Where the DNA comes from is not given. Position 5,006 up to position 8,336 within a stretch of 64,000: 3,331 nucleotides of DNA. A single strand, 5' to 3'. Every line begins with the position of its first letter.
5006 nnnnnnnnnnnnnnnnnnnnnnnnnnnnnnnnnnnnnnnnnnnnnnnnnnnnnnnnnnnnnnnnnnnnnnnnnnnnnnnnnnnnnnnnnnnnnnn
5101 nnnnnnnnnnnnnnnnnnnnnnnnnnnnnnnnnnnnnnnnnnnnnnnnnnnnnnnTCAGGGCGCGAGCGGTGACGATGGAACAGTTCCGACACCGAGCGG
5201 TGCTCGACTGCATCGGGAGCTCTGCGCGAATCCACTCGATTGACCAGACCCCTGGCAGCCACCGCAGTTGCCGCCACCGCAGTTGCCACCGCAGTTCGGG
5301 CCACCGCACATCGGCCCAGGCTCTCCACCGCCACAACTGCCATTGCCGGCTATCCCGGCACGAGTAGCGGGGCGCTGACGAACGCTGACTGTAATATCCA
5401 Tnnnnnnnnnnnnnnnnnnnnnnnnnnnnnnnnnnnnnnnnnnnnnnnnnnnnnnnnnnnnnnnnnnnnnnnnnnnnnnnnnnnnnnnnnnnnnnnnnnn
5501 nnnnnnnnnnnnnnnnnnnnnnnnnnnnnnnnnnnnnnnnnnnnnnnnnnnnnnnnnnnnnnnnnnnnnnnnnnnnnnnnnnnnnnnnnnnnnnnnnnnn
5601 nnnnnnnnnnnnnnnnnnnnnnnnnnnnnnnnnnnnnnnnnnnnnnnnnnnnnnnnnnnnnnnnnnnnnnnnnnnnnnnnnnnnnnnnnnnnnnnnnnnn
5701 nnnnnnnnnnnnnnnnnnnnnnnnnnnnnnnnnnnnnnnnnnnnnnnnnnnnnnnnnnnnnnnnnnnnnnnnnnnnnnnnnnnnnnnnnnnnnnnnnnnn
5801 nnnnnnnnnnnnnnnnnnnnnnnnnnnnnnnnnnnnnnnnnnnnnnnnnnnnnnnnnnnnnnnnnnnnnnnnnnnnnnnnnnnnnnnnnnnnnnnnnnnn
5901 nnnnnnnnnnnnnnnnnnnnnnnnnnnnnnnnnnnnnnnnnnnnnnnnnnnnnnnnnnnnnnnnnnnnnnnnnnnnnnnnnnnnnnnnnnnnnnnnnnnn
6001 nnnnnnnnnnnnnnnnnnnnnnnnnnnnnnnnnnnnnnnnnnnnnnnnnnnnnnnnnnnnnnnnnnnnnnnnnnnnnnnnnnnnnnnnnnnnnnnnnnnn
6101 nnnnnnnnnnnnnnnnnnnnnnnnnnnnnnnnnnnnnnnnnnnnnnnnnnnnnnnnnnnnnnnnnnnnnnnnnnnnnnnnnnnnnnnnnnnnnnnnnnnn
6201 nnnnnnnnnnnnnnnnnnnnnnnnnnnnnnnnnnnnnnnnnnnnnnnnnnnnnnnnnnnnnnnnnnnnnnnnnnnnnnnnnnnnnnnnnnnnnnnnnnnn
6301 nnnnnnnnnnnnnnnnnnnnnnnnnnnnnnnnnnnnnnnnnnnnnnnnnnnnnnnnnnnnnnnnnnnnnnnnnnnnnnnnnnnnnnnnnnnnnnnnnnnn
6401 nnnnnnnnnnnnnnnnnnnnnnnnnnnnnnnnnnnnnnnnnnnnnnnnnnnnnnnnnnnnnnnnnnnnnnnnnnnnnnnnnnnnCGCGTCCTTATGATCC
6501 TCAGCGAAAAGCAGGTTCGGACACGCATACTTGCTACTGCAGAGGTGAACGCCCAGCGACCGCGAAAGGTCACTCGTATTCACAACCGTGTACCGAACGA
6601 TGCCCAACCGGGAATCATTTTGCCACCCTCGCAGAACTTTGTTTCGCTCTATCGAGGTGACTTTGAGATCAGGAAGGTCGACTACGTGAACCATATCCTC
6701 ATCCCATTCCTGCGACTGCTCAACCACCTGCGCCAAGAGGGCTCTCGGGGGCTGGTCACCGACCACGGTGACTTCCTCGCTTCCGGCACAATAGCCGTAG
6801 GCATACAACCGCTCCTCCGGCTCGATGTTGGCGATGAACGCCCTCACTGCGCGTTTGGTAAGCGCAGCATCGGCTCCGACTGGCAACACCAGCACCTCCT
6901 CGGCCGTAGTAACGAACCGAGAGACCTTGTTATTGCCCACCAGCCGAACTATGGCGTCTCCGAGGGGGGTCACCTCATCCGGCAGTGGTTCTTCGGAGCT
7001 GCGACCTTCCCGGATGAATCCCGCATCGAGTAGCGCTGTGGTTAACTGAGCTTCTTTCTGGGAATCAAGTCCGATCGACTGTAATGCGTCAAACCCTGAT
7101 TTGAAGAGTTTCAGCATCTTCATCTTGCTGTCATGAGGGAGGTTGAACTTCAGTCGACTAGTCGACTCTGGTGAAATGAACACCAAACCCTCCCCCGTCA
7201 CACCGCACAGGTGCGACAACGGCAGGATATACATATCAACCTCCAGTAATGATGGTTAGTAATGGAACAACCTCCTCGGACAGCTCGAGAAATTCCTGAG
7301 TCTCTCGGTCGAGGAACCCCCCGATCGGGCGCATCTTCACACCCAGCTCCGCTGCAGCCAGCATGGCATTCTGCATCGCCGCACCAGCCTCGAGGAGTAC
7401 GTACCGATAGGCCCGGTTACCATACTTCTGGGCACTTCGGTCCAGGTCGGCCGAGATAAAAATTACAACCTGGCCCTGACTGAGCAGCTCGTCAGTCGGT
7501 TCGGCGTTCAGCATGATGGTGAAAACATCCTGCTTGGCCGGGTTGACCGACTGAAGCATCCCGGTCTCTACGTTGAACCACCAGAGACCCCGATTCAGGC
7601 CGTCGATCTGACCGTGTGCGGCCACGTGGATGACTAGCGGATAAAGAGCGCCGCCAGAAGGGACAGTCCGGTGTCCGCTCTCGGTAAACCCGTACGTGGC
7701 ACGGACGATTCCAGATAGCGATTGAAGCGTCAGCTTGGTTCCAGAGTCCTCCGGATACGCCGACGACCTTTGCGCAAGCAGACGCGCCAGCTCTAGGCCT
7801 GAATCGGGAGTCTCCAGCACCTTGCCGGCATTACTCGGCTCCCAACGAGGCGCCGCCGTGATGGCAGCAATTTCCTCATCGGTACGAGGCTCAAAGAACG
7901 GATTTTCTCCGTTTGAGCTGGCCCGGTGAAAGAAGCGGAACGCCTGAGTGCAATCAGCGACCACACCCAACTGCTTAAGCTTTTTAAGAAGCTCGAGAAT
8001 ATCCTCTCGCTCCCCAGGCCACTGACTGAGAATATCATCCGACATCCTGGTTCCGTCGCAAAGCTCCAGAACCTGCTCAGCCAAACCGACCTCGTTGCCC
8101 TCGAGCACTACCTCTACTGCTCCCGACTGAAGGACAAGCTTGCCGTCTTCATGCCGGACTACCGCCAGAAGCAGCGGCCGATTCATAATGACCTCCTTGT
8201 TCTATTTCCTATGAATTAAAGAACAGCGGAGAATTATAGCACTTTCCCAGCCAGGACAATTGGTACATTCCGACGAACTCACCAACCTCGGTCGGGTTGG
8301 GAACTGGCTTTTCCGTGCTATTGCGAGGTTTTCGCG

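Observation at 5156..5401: Precursor peptide with heterocycloanthracin-like CGG/CGGN repeats, a short leader and a long C-terminal follower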

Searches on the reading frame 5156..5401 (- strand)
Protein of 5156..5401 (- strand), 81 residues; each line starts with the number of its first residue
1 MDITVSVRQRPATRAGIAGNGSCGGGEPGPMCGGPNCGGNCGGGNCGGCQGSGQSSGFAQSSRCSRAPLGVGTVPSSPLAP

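Call 6: search_protein_families(library=ncbifam, proteins=[window:5156-5401:-], max_evalue=0.01)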
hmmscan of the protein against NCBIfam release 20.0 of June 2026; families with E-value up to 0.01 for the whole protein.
window:5156-5401:- (81 aa): 0 families

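Call 7: search_protein_families(library=pfam, proteins=[window:5156-5401:-], max_evalue=0.01)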
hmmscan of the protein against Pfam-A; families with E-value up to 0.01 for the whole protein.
window:5156-5401:- (81 aa): 0 families

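Call 11: find_homologous_proteins(query=window:5159-5401:-, max_evalue=10)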
Query window:5159-5401:-: 5 candidates shared short words with the query, none scored E <= 10.

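Call 35: find_homologous_proteins(query=A2, max_evalue=10)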
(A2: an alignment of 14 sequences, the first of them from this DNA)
Query A2 (14 sequences) (81 aa, profile of the alignment): 17 proteins with E <= 10 among 715 candidates.
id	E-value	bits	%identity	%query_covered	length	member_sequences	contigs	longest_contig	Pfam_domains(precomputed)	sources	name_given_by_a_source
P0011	2.7e-11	62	-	-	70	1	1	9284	-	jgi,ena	jgi:hypothetical protein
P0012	5.1e-10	58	-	-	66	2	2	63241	-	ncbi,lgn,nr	ncbi:MAG: hypothetical protein QOE65_1316 [Solirubrobacteraceae bacterium]|nr:hypothetical protein [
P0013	2.9e-9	55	38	16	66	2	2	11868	-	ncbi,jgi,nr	ncbi:MAG: hypothetical protein H0V57_07390 [Thermoleophilaceae bacterium]|nr:hypothetical protein [T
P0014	3.5e-7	49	43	17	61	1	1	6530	-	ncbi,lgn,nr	ncbi:MAG: hypothetical protein H0V57_05495 [Thermoleophilaceae bacterium]|nr:hypothetical protein [T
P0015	3.7e-7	48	50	12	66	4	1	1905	-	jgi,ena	-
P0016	9.3e-7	47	-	-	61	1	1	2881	-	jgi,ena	-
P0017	1.7e-5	43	28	40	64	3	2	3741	-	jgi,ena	-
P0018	1.8e-5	43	-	-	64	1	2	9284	-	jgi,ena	jgi:hypothetical protein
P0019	4.8e-4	38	-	-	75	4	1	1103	-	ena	-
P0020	2.8e-3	36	-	-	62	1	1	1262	-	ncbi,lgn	-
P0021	2.5e-1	30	-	-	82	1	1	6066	-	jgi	jgi:hypothetical protein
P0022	6.0e-1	29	-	-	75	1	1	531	-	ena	-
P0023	6.1e-1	29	-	-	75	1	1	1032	-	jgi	jgi:hypothetical protein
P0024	1.2e+0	28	-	-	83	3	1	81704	-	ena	-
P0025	2.9e+0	26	-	-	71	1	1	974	-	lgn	-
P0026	6.1e+0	25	44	11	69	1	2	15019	-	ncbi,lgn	ncbi:MAG: hypothetical protein ACRDK9_11190 [Solirubrobacterales bacterium]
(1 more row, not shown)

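Call 36: search_protein_families(library=ncbifam, alignment_id=A2, max_evalue=10)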
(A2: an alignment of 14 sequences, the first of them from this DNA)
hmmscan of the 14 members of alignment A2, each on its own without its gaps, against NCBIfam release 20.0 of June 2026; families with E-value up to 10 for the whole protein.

A. member 1, seq(81 aa): 1 family
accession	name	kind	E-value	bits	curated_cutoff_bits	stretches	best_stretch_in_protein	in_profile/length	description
TIGR03601.1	B_an_ocin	subfamily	0.4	11.3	35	1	22-64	41-80/88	heterocycloanthracin/sonorensin family bacteriocin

B. families by the number of members that match (of 14 scanned): 7 families
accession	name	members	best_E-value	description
TIGR03336.1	IOR_alpha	1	0.052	indolepyruvate ferredoxin oxidoreductase subunit alpha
NF047616.1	LIC10183_fam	1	0.19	LIC10183 family protein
NF005406.0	PRK06958.1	1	0.31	single-stranded DNA-binding protein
TIGR03601.1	B_an_ocin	1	0.4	heterocycloanthracin/sonorensin family bacteriocin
NF052523.2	TafF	1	2.2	TafF family fimbrial protein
NF004972.0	PRK06341.1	1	2.8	single-stranded DNA-binding protein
TIGR02520.1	pilus_B_mal_scr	1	5.5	PilN family type IVB pilus formation outer membrane protein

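Call 75: search_solved_structures(query=window:5159-5401:-, max_evalue=10, show_alignments=2)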
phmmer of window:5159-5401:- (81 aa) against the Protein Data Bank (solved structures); distinct sequences matched with E-value up to 10: 0.

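Call 92: find_encoding_contigs(protein=P0021, flank=5000, max_places=1)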
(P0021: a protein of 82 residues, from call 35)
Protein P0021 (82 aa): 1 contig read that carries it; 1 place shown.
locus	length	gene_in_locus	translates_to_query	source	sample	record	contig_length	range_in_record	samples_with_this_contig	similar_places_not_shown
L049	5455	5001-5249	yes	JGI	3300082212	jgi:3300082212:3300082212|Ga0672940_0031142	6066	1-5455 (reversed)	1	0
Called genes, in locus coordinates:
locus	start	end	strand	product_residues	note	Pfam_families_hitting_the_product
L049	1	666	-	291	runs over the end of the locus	PF01522:Polysacc_deac_1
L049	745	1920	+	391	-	PF13439:Glyco_transf_4 (weak)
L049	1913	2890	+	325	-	PF00881:Nitroreductase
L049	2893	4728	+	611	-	PF02624:YcaO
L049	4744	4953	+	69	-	-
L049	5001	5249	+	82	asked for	-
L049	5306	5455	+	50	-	?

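Call 93: find_encoding_contigs(protein=P0024, flank=5000, max_places=1)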
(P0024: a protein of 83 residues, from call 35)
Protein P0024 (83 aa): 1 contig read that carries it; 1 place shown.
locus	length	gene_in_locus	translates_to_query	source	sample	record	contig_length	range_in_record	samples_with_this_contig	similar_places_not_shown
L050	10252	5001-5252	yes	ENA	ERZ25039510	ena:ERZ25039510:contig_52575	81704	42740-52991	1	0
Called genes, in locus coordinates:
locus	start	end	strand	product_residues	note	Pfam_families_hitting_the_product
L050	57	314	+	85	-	-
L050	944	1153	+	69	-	-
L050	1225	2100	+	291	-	PF02195:ParB_N, PF17762:HTH_ParB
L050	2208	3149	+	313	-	PF00881:Nitroreductase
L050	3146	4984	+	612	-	PF02624:YcaO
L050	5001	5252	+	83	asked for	-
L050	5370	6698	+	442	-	PF08245:Mur_ligase_M, PF02875:Mur_ligase_C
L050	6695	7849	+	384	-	-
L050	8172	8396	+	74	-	PF02577:BFN_dom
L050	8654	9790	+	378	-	-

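Call 94: find_encoding_contigs(protein=P0026, flank=5000, max_places=1)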
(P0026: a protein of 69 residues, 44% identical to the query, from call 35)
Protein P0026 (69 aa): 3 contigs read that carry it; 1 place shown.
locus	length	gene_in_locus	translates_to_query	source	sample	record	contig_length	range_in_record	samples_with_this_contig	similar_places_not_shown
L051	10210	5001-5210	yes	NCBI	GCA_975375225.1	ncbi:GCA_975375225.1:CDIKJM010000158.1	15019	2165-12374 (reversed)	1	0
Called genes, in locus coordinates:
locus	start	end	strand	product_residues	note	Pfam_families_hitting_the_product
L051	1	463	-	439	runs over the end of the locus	PF00872:Transposase_mut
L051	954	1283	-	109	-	PF05103:DivIVA (weak)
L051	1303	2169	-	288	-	-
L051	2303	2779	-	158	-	PF12802:MarR_2 (faint), PF13404:HTH_AsnC-type, PF13412:HTH_24, PF01037:AsnC_trans_reg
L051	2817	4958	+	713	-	PF09822:ABC_transp_aux (faint), PF14258:DUF4350, PF23355:IFT52_GIFT (weak), PF19985:DUF6421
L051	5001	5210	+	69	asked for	-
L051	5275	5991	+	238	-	PF00106:adh_short, PF08659:KR (weak), PF01370:Epimerase (faint), PF13561:adh_short_C2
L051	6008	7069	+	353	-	PF01212:Beta_elim_lyase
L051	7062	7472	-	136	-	PF01850:PIN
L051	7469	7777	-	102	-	-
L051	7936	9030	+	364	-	PF00135:COesterase (weak), PF20434:BD-FAE, PF07859:Abhydrolase_3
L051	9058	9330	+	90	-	-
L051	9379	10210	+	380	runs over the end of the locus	PF02771:Acyl-CoA_dh_N, PF02770:Acyl-CoA_dh_M, PF00441:Acyl-CoA_dh_1, PF08028:Acyl-CoA_dh_2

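Call 106: search_protein_representatives(alignment_id=A8)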
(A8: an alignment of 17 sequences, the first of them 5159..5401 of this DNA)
Query: 17 sequences, 68 profile positions. Proteins with E-value up to 0.001 (for the whole library): 14; up to 1e-10: 5; up to 1e-30: 0. The best 14 are listed.
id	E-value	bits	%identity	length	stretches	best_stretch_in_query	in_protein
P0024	3.6e-14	69.6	-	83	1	1-68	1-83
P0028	1.5e-13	67.5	-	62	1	1-68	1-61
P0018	7.4e-13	65.4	-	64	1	1-61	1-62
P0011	1.2e-11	61.5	-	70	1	1-61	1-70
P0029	5.7e-11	59.3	-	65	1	1-59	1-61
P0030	1.1e-07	48.8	-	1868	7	13-57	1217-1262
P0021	1.8e-06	44.9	-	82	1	1-68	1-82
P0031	2.6e-06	44.4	-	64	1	2-68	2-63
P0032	3.1e-06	44.1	-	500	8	4-37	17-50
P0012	1.7e-05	41.8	-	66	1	1-68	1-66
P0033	1.9e-04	38.4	-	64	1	1-68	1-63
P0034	4.9e-04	37.1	-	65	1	1-66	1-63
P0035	7.9e-04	36.4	-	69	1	1-68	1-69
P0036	9.4e-04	36.2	-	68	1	1-68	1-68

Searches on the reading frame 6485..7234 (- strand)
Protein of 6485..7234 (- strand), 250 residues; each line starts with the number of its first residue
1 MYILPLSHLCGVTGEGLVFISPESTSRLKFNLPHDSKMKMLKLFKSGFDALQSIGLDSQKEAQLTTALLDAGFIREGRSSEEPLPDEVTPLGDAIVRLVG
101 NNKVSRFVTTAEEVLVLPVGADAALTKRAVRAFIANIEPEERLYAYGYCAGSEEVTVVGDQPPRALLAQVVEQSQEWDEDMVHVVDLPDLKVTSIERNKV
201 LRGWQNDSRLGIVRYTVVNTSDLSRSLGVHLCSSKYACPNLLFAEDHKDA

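Call 41: search_protein_families(library=pfam, alignment_id=A3, max_evalue=10)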
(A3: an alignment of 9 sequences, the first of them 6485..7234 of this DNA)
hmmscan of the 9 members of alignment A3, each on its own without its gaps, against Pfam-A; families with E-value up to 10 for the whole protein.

A. member 1, window:6485-7234:- (250 aa): 0 families

B. families by the number of members that match (of 9 scanned): 4 families
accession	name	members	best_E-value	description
PF25213.1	HVO_A0261_N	1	0.043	HVO_A0261 N-terminal domain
PF01978.25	TrmB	1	0.079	Sugar-specific transcriptional regulator TrmB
PF21805.3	Imm5_like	1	0.11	Imm-5 like putative immunity protein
PF20314.3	DUF6610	1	0.16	Family of unknown function (DUF6610)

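Call 44: predict_structure(alignment_id=A3)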
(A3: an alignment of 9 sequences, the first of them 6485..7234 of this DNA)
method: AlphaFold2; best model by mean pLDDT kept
length: 250 residues; sequences in the alignment: 9
mean_pLDDT: 85.1   pTM: 0.84
mean pLDDT of the five models: 85.1, 83.2, 82.9, 82.8, 81.3
residues with pLDDT >= 90: 132; 70-90: 80; 50-70: 34; < 50: 4
segments of 3 or more residues with pLDDT < 50: 248-250
pLDDT, mean of each block of 10 residues (from residue 1): 93 94 91 90 88 83 92 85 85 93 94 95 91 84 90 93 92 94 93 88 63 67 76 62 52
secondary structure, 60 per line:
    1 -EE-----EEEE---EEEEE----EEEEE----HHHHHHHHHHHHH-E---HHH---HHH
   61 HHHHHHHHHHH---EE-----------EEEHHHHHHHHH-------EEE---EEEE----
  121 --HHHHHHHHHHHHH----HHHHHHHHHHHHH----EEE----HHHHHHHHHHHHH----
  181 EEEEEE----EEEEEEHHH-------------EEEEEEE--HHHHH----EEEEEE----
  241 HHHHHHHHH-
elements in order: E9-12 E16-20 E25-29 H34-46 H58-71 E88-90 H91-99 E107-109 E113-116 H123-135 H140-152 E157-159 H164-176 E181-186 E191-196 E213-219 H222-226 E231-236 H241-249

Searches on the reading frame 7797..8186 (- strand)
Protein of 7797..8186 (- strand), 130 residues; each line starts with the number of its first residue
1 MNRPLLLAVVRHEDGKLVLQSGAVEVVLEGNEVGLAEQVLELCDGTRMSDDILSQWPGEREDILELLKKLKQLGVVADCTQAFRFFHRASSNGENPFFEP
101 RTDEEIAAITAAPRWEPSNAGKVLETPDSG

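Call 64: predict_structure(protein=window:7797-8186:-)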
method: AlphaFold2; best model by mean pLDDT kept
length: 130 residues; sequences in the alignment: 1
mean_pLDDT: 48.5   pTM: 0.38
mean pLDDT of the five models: 48.5, 48.4, 45.4, 45.0, 40.6
residues with pLDDT >= 90: 0; 70-90: 1; 50-70: 65; < 50: 64
segments of 3 or more residues with pLDDT < 50: 1-8, 44-52, 86-130
pLDDT, mean of each block of 10 residues (from residue 1): 37 63 60 58 47 54 64 56 49 38 43 30 31
secondary structure, 60 per line:
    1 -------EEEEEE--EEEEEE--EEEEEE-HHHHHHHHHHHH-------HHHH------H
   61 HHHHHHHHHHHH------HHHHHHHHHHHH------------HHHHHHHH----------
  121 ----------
elements in order: E8-13 E16-21 E24-29 H31-42 H50-53 H60-72 H79-90 H103-110
